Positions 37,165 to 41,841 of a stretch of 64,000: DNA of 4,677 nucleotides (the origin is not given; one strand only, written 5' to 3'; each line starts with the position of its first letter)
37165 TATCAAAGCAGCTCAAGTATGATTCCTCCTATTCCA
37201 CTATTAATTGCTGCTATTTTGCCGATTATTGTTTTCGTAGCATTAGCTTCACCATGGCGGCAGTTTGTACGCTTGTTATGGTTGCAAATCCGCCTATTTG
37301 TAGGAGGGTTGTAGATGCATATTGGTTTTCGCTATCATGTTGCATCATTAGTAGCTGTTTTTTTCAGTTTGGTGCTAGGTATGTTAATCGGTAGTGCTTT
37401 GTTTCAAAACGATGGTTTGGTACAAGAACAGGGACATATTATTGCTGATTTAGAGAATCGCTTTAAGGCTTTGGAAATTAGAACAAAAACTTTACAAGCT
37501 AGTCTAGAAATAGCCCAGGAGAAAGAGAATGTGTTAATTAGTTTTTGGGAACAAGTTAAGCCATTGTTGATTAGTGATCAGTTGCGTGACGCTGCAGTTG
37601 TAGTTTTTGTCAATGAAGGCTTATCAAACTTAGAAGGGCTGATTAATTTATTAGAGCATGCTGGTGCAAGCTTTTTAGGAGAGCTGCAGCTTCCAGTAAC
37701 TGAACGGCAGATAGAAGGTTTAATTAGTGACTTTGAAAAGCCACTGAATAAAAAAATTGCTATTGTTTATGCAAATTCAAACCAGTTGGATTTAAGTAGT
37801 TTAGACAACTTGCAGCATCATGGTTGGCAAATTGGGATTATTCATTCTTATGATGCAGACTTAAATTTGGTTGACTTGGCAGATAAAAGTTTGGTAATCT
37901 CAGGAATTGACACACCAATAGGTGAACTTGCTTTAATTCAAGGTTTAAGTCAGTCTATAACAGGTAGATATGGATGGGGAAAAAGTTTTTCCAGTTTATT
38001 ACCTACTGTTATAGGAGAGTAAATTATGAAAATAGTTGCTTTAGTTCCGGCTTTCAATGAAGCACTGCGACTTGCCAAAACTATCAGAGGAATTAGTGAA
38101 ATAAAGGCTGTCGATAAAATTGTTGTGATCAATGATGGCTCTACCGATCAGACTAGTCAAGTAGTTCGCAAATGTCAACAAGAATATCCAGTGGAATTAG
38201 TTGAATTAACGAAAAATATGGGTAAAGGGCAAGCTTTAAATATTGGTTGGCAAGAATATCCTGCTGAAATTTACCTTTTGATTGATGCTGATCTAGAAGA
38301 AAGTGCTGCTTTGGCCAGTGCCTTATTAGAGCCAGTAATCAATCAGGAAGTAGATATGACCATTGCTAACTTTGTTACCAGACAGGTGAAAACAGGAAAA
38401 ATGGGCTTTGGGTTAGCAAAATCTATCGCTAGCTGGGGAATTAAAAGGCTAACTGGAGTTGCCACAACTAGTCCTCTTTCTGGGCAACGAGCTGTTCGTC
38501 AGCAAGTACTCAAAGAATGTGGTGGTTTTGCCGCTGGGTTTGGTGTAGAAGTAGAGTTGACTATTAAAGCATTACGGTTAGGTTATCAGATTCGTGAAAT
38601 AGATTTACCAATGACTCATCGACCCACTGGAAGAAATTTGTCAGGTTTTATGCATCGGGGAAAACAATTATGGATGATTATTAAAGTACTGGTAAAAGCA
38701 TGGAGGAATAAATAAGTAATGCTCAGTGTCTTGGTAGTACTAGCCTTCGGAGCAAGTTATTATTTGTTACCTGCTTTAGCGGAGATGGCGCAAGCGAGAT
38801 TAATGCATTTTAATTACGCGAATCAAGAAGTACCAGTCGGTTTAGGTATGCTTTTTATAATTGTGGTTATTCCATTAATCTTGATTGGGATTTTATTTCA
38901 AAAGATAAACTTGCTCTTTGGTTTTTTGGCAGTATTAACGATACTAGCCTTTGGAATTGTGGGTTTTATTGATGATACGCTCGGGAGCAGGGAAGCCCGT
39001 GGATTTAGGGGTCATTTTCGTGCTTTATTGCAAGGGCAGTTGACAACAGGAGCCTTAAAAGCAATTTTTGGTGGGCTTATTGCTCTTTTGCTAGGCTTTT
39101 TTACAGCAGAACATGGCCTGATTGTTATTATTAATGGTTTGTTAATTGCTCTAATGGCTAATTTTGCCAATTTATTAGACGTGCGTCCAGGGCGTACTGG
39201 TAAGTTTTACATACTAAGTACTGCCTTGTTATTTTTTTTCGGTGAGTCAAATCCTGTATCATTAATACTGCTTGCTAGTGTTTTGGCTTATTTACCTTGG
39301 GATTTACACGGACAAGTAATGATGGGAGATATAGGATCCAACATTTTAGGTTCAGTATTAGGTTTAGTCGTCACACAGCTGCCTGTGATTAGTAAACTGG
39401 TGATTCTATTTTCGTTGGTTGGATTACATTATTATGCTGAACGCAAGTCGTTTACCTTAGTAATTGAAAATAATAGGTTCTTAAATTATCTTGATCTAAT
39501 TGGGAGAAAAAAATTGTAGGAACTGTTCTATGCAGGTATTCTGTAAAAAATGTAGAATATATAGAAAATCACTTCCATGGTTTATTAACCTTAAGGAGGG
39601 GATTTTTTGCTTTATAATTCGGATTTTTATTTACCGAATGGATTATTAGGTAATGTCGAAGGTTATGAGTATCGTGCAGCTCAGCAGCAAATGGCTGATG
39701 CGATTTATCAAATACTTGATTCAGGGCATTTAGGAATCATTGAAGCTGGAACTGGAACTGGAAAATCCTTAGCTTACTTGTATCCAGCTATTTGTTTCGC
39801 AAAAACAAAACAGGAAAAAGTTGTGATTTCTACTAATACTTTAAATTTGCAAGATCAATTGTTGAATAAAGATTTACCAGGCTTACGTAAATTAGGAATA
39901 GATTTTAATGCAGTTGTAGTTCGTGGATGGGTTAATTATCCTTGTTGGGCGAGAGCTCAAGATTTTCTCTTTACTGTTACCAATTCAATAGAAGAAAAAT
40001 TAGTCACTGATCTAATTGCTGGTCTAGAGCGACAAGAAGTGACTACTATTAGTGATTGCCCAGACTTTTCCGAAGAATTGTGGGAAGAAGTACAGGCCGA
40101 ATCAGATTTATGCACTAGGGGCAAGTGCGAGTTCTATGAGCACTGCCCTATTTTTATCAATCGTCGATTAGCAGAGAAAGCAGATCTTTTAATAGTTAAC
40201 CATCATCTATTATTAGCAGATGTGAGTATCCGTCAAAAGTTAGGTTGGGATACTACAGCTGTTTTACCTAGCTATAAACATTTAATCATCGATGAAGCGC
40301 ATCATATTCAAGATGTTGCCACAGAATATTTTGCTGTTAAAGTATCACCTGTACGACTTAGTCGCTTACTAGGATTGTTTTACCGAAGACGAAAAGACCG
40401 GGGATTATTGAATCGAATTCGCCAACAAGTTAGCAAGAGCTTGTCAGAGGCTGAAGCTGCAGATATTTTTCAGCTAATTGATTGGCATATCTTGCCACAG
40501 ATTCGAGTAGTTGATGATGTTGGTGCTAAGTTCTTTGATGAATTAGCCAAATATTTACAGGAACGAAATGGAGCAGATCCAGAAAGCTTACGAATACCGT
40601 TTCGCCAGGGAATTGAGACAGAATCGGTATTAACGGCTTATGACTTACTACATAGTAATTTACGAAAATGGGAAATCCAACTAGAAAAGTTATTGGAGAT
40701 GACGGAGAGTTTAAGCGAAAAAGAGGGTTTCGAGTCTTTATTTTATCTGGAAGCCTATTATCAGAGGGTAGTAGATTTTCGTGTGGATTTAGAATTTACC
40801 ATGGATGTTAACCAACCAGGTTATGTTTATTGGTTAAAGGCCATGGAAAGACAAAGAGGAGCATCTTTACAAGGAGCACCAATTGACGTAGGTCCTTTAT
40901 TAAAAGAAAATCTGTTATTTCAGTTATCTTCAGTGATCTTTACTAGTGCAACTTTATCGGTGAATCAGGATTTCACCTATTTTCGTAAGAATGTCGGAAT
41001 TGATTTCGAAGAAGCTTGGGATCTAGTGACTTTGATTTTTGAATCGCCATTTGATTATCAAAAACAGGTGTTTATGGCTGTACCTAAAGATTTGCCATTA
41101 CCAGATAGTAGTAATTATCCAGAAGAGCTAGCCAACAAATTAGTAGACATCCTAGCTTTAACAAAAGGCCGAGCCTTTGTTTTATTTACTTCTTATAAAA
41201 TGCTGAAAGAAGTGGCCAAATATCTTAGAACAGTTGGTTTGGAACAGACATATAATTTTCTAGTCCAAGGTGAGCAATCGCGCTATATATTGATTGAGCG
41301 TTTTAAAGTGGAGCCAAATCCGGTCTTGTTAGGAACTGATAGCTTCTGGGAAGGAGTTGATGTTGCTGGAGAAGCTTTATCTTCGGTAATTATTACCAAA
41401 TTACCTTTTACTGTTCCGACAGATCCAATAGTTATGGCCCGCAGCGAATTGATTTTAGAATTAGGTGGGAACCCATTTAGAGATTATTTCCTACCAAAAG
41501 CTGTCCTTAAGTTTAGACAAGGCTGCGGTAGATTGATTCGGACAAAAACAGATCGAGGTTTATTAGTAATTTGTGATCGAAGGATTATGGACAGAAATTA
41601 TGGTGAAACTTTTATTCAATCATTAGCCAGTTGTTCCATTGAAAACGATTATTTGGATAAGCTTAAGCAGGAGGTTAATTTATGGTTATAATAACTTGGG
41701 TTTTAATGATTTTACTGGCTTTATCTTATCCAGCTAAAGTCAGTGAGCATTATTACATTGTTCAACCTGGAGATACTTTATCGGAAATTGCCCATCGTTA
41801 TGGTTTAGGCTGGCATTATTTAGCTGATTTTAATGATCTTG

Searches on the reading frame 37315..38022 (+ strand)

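Call 47: search_protein_families(library=pfam, proteins=[window:37315-38022:+], max_evalue=0.00001)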
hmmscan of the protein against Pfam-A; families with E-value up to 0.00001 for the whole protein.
window:37315-38022:+ (235 aa): 1 family
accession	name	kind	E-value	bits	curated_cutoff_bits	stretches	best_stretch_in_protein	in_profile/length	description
PF11382.13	MctB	-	4.7e-24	86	25.6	1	3-126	2-119/306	Copper transport outer membrane protein, MctB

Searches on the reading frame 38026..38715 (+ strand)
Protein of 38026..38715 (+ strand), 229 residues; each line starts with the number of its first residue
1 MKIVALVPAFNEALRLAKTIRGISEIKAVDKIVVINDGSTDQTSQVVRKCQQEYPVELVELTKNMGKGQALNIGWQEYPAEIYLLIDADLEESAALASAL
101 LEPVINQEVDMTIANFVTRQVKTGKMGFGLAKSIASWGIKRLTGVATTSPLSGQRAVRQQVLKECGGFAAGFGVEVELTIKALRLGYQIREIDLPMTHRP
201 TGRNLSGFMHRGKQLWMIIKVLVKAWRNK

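Call 47: search_protein_families(library=pfam, proteins=[window:38026-38715:+], max_evalue=0.00001)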
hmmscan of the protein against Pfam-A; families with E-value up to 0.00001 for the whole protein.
window:38026-38715:+ (229 aa): 2 families
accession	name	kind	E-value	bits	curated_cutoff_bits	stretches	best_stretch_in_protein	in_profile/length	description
PF00535.33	Glycos_transf_2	-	1.6e-20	74.2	23.3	1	6-131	3-130/168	Glycosyl transferase family 2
PF13641.12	Glyco_tranf_2_3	-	1.5e-08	35.4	27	1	4-89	4-96/230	Glycosyltransferase like family 2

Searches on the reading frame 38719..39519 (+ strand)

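Call 47: search_protein_families(library=pfam, proteins=[window:38719-39519:+], max_evalue=0.00001)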
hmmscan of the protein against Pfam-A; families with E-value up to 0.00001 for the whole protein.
window:38719-39519:+ (266 aa): 1 family
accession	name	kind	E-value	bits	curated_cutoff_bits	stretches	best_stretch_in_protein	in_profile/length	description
PF00953.26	Glycos_transf_4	-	2.3e-11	44.4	27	1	71-219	4-157/160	Glycosyl transferase family 4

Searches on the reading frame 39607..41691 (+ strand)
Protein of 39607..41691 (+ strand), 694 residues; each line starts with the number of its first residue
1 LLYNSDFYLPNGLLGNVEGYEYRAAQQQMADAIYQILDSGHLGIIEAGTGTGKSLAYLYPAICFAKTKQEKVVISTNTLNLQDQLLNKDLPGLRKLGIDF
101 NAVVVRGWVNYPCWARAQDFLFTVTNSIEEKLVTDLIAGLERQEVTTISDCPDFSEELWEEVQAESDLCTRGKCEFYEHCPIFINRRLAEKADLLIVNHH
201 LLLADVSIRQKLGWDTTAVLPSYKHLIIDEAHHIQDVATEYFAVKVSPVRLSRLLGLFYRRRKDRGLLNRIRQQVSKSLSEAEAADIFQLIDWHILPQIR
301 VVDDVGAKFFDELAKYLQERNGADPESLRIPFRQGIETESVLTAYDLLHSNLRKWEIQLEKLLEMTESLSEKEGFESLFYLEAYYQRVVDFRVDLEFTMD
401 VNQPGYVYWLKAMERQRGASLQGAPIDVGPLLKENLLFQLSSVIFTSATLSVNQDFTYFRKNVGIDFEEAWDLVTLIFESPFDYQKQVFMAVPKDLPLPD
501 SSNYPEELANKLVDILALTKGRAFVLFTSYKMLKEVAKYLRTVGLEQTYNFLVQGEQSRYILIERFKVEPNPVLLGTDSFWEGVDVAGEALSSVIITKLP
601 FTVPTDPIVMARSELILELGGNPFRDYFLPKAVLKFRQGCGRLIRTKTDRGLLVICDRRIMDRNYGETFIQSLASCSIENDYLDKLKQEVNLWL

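Call 47: search_protein_families(library=pfam, proteins=[window:39607-41691:+], max_evalue=0.00001)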
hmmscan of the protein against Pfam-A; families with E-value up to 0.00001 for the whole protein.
window:39607-41691:+ (694 aa): 4 families
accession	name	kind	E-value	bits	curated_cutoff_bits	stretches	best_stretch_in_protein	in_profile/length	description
PF13307.12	Helicase_C_2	-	1.9e-47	161.9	25.3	1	513-674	2-168/170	Helicase C-terminal domain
PF00270.35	DEAD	-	1.3e-09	38.4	26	0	26-88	4-64/167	DEAD/DEAH box helicase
PF06733.21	DEAD_2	-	1.3e-07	31.8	21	1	155-248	83-169/172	DEAD_2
PF04851.21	ResIII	-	2.7e-06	27.8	22.5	0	21-87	3-71/164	Type III restriction enzyme, res subunit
